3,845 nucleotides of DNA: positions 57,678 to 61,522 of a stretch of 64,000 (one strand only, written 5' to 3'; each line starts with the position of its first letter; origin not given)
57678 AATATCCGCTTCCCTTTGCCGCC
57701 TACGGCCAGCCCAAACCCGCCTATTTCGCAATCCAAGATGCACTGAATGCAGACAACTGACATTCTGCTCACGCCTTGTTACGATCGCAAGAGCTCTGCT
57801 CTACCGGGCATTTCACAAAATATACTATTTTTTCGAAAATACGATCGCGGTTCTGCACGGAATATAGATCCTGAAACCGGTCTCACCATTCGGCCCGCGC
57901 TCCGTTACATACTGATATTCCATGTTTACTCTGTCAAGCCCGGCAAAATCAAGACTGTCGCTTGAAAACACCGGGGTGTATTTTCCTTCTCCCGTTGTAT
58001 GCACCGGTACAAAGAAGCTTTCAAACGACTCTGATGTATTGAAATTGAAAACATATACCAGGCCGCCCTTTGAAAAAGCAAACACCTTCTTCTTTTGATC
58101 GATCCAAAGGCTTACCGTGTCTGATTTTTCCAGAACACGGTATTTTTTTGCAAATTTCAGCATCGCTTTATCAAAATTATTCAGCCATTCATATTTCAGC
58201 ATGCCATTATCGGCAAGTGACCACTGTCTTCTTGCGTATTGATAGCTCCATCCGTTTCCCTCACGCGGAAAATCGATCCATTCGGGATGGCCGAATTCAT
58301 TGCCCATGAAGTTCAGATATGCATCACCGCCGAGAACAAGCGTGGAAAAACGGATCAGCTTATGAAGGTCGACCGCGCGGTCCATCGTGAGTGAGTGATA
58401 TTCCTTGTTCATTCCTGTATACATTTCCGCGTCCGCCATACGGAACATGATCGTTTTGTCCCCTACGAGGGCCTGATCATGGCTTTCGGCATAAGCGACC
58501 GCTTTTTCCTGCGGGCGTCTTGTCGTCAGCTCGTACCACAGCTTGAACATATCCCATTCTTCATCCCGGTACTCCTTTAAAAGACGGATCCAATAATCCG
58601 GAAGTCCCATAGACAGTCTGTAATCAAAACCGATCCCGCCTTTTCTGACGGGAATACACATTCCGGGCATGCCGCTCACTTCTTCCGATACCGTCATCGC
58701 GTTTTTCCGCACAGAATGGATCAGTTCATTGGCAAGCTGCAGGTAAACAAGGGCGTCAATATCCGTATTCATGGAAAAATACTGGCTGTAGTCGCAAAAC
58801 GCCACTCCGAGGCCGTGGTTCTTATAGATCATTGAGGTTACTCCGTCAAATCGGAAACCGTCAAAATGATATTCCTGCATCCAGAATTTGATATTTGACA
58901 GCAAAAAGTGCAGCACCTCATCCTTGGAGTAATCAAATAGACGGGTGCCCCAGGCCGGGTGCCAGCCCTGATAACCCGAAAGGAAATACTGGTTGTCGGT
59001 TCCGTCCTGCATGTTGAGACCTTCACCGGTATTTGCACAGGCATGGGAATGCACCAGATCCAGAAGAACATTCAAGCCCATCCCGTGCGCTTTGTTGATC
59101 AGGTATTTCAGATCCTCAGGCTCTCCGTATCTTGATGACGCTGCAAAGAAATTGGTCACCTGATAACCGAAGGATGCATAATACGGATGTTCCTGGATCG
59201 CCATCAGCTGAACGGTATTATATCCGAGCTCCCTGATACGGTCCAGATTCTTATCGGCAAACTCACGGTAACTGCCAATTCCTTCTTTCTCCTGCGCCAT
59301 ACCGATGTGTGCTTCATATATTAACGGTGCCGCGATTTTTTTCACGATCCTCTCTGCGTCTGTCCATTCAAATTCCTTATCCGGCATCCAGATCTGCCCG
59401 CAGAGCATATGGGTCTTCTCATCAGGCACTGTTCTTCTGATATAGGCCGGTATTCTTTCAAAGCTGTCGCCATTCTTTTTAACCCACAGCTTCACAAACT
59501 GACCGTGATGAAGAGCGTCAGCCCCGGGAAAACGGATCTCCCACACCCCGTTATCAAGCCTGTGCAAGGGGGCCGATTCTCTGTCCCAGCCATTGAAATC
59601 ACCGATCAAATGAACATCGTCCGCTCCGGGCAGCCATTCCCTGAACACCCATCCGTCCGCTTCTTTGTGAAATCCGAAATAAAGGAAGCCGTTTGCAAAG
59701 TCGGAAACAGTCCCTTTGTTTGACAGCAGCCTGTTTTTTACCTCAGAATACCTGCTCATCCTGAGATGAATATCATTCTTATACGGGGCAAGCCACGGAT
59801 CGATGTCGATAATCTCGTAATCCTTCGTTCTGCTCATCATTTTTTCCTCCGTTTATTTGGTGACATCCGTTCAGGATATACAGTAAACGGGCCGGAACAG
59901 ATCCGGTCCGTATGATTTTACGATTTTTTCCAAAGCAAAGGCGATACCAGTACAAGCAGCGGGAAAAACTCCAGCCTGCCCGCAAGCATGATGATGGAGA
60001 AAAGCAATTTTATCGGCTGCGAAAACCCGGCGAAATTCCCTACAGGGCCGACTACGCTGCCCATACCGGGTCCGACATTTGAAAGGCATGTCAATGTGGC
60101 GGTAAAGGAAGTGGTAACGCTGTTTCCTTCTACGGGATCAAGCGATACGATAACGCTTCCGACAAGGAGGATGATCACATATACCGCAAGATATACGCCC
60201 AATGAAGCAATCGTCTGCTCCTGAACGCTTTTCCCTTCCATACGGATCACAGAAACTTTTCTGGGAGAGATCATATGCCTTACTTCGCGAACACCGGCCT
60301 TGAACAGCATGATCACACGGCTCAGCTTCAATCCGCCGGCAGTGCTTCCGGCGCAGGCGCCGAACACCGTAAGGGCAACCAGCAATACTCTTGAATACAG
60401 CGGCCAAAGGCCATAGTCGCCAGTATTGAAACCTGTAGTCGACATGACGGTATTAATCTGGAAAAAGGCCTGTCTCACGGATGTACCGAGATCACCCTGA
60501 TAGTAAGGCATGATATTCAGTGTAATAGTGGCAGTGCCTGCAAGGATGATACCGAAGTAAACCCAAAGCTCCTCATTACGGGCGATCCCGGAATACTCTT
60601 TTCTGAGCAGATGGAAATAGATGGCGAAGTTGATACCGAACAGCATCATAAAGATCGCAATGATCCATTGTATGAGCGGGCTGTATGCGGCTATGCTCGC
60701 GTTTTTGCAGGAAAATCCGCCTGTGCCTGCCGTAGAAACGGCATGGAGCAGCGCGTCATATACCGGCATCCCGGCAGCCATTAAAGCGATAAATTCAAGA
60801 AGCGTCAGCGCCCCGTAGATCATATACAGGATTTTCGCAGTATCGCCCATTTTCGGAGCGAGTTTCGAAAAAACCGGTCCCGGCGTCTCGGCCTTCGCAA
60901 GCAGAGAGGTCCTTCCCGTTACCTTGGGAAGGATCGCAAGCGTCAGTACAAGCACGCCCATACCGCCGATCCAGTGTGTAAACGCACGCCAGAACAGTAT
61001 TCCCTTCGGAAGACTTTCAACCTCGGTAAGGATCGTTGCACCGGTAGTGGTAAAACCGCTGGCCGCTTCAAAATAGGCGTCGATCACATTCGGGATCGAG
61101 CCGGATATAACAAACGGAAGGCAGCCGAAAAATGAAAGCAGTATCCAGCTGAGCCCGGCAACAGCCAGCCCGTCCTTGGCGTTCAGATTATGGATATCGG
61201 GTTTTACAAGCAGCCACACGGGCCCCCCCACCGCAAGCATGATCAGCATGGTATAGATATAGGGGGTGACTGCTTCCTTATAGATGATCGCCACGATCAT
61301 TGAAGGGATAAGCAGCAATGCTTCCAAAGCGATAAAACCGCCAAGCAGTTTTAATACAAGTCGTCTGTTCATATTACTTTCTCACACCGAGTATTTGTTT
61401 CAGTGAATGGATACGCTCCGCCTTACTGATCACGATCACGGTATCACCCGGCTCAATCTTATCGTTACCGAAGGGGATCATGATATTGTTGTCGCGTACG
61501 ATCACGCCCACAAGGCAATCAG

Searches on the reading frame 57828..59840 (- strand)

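Call 48: search_protein_families(library=pfam, proteins=[window:57828-59840:-], max_evalue=0.00001)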
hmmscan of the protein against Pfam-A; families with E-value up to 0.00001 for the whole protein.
window:57828-59840:- (671 aa): 3 families
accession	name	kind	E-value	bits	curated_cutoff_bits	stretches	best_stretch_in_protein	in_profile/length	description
PF00128.31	Alpha-amylase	-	1.7e-17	64.2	22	1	188-285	15-113/446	Alpha amylase, catalytic domain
PF02922.24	CBM_48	-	5.9e-17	62.2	22.4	1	55-133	2-82/83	Carbohydrate-binding module 48 (Isoamylase N-terminal domain)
PF02806.24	Alpha-amylase_C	-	1.9e-11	44.6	21.2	1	579-669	1-93/95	Alpha amylase, C-terminal all-beta domain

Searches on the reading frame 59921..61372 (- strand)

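Call 48: search_protein_families(library=pfam, proteins=[window:59921-61372:-], max_evalue=0.00001)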
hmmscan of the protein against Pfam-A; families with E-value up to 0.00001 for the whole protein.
window:59921-61372:- (484 aa): 1 family
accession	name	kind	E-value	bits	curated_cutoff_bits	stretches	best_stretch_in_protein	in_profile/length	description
PF02386.22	TrkH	-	2.7e-63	214.6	27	1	42-477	9-491/502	Cation transport protein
